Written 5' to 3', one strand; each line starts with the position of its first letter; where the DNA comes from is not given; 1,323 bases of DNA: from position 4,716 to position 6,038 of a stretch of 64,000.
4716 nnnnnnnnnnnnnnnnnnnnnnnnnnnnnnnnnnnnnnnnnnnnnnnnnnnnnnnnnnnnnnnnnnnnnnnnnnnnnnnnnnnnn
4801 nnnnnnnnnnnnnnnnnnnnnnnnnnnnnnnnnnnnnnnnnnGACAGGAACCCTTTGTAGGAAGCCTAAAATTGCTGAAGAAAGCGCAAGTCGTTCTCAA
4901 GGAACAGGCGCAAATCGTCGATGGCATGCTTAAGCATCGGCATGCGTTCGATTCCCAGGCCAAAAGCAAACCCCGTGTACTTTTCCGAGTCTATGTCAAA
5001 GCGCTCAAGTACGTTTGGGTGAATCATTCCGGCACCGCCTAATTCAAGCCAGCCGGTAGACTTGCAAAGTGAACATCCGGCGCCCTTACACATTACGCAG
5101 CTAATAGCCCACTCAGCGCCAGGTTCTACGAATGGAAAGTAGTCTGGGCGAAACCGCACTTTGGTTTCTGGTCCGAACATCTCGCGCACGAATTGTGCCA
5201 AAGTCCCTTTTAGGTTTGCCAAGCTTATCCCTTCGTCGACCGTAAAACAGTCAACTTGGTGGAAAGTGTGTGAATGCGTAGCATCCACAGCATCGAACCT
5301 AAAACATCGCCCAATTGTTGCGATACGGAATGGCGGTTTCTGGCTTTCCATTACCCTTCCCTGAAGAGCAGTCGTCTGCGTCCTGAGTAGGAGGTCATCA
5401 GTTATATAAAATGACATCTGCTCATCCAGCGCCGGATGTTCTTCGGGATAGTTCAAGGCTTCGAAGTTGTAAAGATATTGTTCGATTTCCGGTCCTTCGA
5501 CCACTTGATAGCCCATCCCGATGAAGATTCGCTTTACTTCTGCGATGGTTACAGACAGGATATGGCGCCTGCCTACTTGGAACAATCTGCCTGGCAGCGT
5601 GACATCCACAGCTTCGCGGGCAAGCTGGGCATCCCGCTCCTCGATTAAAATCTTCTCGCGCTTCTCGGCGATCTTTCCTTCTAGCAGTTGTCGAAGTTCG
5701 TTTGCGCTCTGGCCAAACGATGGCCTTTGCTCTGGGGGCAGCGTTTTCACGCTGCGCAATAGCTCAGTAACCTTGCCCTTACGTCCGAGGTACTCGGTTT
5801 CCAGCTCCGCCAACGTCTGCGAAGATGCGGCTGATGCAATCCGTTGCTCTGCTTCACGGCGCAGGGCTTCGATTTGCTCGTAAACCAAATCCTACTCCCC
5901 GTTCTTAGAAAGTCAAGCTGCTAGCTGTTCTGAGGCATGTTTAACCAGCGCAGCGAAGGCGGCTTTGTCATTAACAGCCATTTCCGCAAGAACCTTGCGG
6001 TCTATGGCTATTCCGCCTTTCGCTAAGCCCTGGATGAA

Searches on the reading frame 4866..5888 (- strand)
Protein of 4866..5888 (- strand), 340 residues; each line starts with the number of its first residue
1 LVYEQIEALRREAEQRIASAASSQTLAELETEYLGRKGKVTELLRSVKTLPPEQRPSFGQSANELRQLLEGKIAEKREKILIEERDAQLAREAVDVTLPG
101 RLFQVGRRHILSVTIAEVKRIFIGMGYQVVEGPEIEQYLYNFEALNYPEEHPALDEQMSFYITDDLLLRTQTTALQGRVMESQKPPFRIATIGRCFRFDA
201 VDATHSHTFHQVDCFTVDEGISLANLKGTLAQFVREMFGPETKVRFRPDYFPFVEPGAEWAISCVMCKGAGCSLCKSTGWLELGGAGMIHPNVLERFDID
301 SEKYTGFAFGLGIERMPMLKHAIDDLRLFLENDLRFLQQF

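Call 47: search_protein_families(library=pfam, proteins=[window:4866-5888:-])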
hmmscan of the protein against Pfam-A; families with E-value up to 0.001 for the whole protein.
window:4866-5888:- (340 aa): 2 families
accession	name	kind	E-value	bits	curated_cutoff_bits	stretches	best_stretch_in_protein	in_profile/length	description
PF01409.25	tRNA-synt_2d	-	4.9e-94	314.8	19.8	1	94-340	2-246/246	tRNA synthetases class II core domain (F)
PF02912.23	Phe_tRNA-synt_N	-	5.7e-19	68.3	22.3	1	22-89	2-69/69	Aminoacyl tRNA synthetase class II, N-terminal domain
